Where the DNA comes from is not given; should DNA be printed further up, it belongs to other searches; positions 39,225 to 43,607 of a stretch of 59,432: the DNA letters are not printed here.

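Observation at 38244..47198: Three-gene outer-membrane module: SusD-less giant plug/barrel protein, 1360-aa orphan CTD protein and a PorV/FadL-like barrel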

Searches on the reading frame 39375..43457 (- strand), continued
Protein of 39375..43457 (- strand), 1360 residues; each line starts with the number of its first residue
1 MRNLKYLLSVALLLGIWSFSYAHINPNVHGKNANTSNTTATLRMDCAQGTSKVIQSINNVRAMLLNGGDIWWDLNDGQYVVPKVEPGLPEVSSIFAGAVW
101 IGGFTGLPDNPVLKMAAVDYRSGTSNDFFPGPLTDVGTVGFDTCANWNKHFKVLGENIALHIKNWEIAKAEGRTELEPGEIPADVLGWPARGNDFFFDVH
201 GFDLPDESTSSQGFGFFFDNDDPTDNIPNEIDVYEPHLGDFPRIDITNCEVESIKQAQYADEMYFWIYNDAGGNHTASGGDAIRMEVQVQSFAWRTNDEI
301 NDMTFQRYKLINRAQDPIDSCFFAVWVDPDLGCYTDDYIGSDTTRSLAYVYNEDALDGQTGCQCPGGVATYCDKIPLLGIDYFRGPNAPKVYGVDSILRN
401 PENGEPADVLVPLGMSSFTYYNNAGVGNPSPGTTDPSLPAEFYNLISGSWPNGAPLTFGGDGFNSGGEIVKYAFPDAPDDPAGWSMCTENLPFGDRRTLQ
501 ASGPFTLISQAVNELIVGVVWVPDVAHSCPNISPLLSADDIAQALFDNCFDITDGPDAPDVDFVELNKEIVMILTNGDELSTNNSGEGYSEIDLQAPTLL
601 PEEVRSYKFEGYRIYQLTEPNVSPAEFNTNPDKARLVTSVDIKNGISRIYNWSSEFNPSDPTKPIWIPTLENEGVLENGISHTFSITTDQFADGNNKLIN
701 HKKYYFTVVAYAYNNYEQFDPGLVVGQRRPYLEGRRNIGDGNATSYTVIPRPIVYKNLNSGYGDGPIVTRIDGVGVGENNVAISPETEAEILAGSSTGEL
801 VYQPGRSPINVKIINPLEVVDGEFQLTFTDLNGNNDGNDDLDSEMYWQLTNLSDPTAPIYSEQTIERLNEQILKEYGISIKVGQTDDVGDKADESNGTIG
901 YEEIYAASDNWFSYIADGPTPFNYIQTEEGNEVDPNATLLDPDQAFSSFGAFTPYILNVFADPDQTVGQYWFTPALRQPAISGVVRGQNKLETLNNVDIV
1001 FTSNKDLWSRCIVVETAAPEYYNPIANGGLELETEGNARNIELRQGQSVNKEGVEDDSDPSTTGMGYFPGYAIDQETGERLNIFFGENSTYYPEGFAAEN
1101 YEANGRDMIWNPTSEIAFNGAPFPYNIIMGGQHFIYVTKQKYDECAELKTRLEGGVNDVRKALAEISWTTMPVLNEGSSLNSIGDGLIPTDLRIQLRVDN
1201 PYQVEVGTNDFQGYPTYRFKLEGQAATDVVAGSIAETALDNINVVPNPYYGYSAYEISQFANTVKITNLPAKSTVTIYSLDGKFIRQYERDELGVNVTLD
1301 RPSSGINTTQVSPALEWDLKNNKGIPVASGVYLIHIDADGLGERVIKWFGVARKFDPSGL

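Call 39: predict_structure(alignment_id=A1)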
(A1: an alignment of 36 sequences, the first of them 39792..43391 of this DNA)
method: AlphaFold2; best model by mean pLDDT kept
length: 1200 residues; sequences in the alignment: 36
mean_pLDDT: 63.1   pTM: 0.44
mean pLDDT of the five models: 63.1, 62.7, 62.3, 60.1, 57.0
residues with pLDDT >= 90: 89; 70-90: 422; 50-70: 321; < 50: 368
segments of 3 or more residues with pLDDT < 50: 1-31, 33-81, 83-125, 186-190, 247-265, 273-283, 286-292, 301-363, 392-405, 412-417, 450-459, 461-480, 495-519, 632-644, 652-655, 732-741, 816-819, 862-874, 906-913, 1099-1104
pLDDT, mean of each block of 10 residues (from residue 1): 28 27 36 43 34 29 31 36 47 36 26 33 55 84 84 88 85 79 52 75 68 89 67 71 55 38 52 41 49 52 38 32 31 33 37 36 56 62 57 42 50 49 57 57 55 47 40 40 54 45 33 45 55 76 85 70 79 70 80 84 70 77 55 40 52 56 86 80 87 67 67 66 78 38 70 74 88 81 74 67 73 52 73 71 66 70 39 62 87 73 57 56 77 82 66 83 77 91 93 85 64 86 87 73 92 89 86 57 80 62 55 92 91 86 91 87 90 82 56 74
secondary structure, 60 per line:
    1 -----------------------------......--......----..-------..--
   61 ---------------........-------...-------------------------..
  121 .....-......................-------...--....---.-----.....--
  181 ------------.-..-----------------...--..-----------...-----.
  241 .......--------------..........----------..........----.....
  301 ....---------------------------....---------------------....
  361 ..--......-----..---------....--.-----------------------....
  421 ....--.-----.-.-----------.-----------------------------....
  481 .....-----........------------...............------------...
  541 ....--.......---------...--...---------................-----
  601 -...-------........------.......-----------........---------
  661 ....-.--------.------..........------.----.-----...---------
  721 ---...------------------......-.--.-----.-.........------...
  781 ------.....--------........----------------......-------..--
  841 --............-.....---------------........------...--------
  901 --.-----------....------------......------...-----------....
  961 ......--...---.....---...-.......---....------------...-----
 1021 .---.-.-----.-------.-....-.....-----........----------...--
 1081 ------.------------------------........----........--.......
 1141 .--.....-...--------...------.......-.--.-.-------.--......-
elements in order (helices of 4 or more, strands of 3 or more residues): E30-35 E38-43 E76-83 E91-93 H119-125 E127-132 H133-148 H161-164 H174-178 E240-247 E262-271 E282-291 E296-304 H332-335 E357-362 E365-370 E387-390 H417-424 E477-485 E491-498 H511-525 E538-544 E547-553 E568-570 H580-583 E584-595 E612-619 E626-632 E644-651 E661-664 E682-691 E709-711 E724-726 E745-750 H763-771 E778-780 E787-791 E800-807 E824-829 H843-854 E856-860 E876-883 E890-892 H915-918 H957-966 E975-979 E987-993 H997-1000 E1043-1046 E1048-1052 E1058-1065 E1112-1119 H1124-1131 H1134-1141 E1144-1148 E1150-1152 E1170-1176 E1194-1199

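Call 42: fold_search(model_id=the predicted structure, library=pdb)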
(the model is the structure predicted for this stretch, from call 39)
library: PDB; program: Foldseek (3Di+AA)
matches with E <= 10: 190; with E <= 0.001: 0
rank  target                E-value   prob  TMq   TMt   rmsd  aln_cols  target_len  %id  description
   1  2vtf_A                9.4e-02  0.47  0.05  0.10  17.3       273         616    8  X-ray crystal structure of the Endo-beta-N-acetylglucosaminidase from Arthrobacter protophormiae E173Q mutant reveals  (released 2009-03-31)
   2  7p7b_B                1.2e-01  0.02  0.05  0.06  40.5       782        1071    9  SARS-CoV-2 spike protein in complex with sybody no68 in a 1up/2down conformation (released 2021-08-04)
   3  6gh3_B                1.3e-01  0.14  0.07  0.09  18.6       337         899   12  Paenibacillus sp. YM1 laminaribiose phosphorylase with alpha-man-1-phosphate bound (released 2018-06-13)
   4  8rf9                  1.4e-01  0.20  0.08  0.04  18.3       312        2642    9  CgsiGP1 sample in nanodisc (released 2024-03-20)
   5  2vtf_B                1.7e-01  0.30  0.05  0.10  16.7       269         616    8  X-ray crystal structure of the Endo-beta-N-acetylglucosaminidase from Arthrobacter protophormiae E173Q mutant reveals  (released 2009-03-31)
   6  6gh3_A                2.1e-01  0.13  0.08  0.10  13.3       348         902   11  Paenibacillus sp. YM1 laminaribiose phosphorylase with alpha-man-1-phosphate bound (released 2018-06-13)
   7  8bou_B                2.2e-01  0.21  0.09  0.12  10.7       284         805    8  Crystal structure of Blautia producta GH94 (released 2023-11-29)
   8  5xqg_C                2.7e-01  0.02  0.04  0.05  28.1       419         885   10  Crystal structure of a PL 26 exo-rhamnogalacturonan lyase from Penicillium chrysogenum complexed with unsaturated gala (released 2018-03-21)
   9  8bou_A                3.2e-01  0.16  0.08  0.11  11.7       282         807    8  Crystal structure of Blautia producta GH94 (released 2023-11-29)
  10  2gys_B                3.2e-01  0.09  0.08  0.20  25.0       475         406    8  2.7 A structure of the extracellular domains of the human beta common receptor involved in IL-3, IL-5, and GM-CSF sign (released 2006-06-20)
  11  7qdh_C                3.8e-01  0.01  0.05  0.06  36.5       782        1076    8  SARS-CoV-2 S protein S:D614G mutant 1-up (released 2022-05-25)
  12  9ju0_CCC              4.4e-01  0.12  0.09  0.11  14.2       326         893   12  C-terminally truncated dextran dextrinase bound with acarbose (released 2025-09-03)
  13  8ho8_A                4.4e-01  0.09  0.09  0.13  15.3       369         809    9  The cryo-EM structure of cellobiose phosphorylase from Clostridium thermocellum in complex with cellobiose (released 2023-12-13)
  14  8ho7_A                5.5e-01  0.09  0.09  0.13  12.8       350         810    9  The cryo-EM structure of cellobiose phosphorylase from Clostridium thermocellum (released 2023-12-13)
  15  3qde_A                5.8e-01  0.07  0.08  0.11  17.1       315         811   10  The structure of Cellobiose phosphorylase from Clostridium thermocellum in complex with phosphate (released 2011-11-09)
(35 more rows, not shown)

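Call 43: search_protein_families(library=pfam, alignment_id=A1, max_evalue=1)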
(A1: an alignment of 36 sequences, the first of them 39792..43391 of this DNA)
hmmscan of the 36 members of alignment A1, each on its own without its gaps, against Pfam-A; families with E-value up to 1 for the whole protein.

A. member 1, window:39792-43391:- (1200 aa): 0 families

B. families by the number of members that match (of 36 scanned): 5 families
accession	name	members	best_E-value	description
PF19219.5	CoV_NSP15_N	2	0.092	Coronavirus replicase NSP15, N-terminal oligomerisation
PF23552.2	ParB_C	1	0.0067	ParB dimerisation domain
PF07463.16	NUMOD4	1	0.088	NUMOD4 motif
PF21818.3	DUF6884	1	0.1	Family of unknown function (DUF6884)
PF22562.2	UBA_7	1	0.42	UBA-like domain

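Call 71: find_encoding_contigs(protein=P0031, flank=10000, max_places=2)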
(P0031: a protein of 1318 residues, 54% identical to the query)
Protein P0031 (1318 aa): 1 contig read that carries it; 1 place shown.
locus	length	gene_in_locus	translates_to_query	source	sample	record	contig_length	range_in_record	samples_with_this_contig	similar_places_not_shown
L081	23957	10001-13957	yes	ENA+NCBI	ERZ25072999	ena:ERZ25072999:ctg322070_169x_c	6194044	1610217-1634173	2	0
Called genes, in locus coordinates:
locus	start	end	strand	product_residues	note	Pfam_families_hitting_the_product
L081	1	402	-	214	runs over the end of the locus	PF01810:LysE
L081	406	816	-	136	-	PF01894:YjbQ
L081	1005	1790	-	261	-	PF13505:OMP_b-brl, PF13568:OMP_b-brl_2 (faint), PF19573:DUF6089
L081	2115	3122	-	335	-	PF02445:NadA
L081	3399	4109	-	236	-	PF00590:TP_methylase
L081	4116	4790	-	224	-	-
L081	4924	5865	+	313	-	PF00389:2-Hacid_dh, PF02826:2-Hacid_dh_C, PF03446:NAD_binding_2 (weak)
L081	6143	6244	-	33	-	-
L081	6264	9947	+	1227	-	PF13620:CarboxypepD_reg, PF13715:CarbopepD_reg_2, PF00593:TonB_dep_Rec_b-barrel (faint), PF07715:Plug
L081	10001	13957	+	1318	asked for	-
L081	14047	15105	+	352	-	PF19572:PorV (faint), PF11751:PorP_SprF (weak)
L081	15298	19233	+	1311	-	-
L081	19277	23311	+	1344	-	-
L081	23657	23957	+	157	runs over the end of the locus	PF03449:GreA_GreB_N, PF01272:GreA_GreB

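Call 72: search_protein_representatives(protein=window:39792-43391:-)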
Query: 1200 residues. Proteins with E-value up to 0.001 (for the whole library): 6135; up to 1e-10: 3914; up to 1e-30: 1155. The best 150 are listed.
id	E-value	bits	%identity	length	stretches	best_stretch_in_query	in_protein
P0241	0.0e+00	1125.2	55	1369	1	12-1189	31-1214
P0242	0.0e+00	1091.8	50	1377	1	2-1198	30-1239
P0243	0.0e+00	1077.8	49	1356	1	6-1198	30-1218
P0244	0.0e+00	1056.6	52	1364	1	11-1199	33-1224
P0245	5.0e-298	1008.2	49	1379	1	8-1199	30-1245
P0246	6.2e-298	1007.9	48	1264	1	18-1186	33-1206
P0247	2.5e-296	1002.6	50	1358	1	7-1198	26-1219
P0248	2.3e-295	999.4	47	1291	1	19-1197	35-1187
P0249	6.2e-292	988.0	48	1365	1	18-1198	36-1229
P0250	1.8e-291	986.5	48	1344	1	20-1190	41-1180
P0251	2.2e-291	986.2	48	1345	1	17-1180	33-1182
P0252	8.6e-291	984.2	51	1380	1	19-1182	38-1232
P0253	9.3e-288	974.2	49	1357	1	12-1182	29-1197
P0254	8.7e-286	967.7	48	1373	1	1-1199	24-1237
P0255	2.3e-282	956.4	46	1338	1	5-1200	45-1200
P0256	6.4e-282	954.9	47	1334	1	19-1200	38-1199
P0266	1.4e-264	897.5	46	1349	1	1-1200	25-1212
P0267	3.5e-264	896.1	47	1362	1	1-1200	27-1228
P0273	2.7e-247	840.1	41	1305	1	24-1199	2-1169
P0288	4.9e-197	673.7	42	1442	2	322-1200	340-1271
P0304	4.7e-174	597.6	37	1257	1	16-1196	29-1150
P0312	1.3e-164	566.3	35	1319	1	6-1198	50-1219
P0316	1.2e-160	553.1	36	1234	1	22-1185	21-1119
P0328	1.6e-154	532.8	37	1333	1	20-1180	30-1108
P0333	2.5e-153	528.9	40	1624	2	17-814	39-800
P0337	2.1e-151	522.5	36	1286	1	29-1181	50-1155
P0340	1.7e-149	516.2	34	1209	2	447-1180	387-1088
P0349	1.6e-146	506.3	45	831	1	501-1200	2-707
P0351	8.7e-146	503.9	34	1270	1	30-1180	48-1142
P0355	3.5e-144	498.6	46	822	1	527-1200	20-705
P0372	8.9e-140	484.0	36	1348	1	5-1187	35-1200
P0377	6.9e-139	481.0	33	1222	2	443-1193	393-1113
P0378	1.1e-138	480.3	40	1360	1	22-1115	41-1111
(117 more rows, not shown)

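Call 73: list_cluster_members(proteins=[P0377, P0340, P0351, P0312, P0316, P0337, P0304, P0328, P0273, P0333])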
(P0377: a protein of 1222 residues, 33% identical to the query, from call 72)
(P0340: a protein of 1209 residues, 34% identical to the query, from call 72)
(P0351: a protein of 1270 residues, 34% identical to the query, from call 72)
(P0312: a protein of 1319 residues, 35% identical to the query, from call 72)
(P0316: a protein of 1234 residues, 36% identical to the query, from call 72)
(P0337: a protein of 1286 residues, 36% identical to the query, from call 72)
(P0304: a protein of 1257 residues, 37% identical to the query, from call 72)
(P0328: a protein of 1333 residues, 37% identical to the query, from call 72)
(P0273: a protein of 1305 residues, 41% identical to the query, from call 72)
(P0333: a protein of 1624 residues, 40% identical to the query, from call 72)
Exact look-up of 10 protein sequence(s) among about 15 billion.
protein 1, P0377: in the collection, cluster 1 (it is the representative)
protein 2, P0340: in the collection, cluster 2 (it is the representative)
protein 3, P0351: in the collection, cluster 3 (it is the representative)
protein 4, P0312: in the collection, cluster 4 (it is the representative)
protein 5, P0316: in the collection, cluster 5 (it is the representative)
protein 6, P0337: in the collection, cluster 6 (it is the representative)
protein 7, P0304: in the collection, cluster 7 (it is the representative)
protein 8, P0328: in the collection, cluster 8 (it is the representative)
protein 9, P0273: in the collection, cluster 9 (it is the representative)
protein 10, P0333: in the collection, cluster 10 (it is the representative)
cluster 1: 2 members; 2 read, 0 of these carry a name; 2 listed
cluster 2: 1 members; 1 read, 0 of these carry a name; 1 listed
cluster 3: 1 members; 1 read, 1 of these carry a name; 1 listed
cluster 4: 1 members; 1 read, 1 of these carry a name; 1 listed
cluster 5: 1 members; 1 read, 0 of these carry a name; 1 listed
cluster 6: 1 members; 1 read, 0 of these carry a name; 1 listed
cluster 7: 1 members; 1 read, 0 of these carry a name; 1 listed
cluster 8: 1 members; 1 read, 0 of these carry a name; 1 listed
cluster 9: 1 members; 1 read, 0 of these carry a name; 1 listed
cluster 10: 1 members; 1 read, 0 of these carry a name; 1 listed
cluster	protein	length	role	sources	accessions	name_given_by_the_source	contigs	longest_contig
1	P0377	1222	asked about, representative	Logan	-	-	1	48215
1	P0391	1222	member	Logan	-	-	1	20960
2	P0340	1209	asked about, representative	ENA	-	-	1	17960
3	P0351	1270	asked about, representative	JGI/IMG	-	hypothetical protein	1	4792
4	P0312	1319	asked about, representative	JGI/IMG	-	Secretion system C-terminal sorting domain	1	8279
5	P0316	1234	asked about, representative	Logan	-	-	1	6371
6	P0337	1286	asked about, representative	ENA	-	-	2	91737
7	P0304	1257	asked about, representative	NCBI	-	-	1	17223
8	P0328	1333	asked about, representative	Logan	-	-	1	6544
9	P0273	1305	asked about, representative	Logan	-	-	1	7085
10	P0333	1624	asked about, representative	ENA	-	-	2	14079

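Call 74: find_encoding_contigs(protein=P0337, flank=8000, max_places=1)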
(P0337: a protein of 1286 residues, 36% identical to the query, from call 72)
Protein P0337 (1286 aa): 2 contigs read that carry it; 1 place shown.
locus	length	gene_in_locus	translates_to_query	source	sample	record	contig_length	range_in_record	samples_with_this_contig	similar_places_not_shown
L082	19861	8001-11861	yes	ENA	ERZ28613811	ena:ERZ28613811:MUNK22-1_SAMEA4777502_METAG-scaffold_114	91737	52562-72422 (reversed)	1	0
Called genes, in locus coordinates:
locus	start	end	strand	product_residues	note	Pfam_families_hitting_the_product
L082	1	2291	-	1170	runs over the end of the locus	PF26921:DUF8276, PF12419:DUF3670, PF00176:SNF2-rel_dom, PF00271:Helicase_C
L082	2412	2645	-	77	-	-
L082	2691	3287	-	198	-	PF04542:Sigma70_r2, PF22029:PhyR_sigma2 (weak), PF08281:Sigma70_r4_2, PF04545:Sigma70_r4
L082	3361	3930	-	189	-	PF13795:HupE_UreJ_2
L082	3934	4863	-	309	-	PF06966:DUF1295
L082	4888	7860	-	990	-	PF01565:FAD_binding_4, PF02913:FAD-oxidase_C, PF13183:Fer4_8, PF13534:Fer4_17 (weak)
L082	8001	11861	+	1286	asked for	-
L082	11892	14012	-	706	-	PF17191:RecG_wedge, PF01336:tRNA_anti-codon (weak), PF00176:SNF2-rel_dom (faint), PF00270:DEAD, PF04851:ResIII, PF00271:Helicase_C, PF19833:RecG_dom3_C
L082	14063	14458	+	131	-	PF02033:RBFA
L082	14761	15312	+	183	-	-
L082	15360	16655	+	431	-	-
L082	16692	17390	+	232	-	PF04264:YceI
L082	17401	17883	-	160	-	-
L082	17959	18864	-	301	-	PF02541:Ppx-GppA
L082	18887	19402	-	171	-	-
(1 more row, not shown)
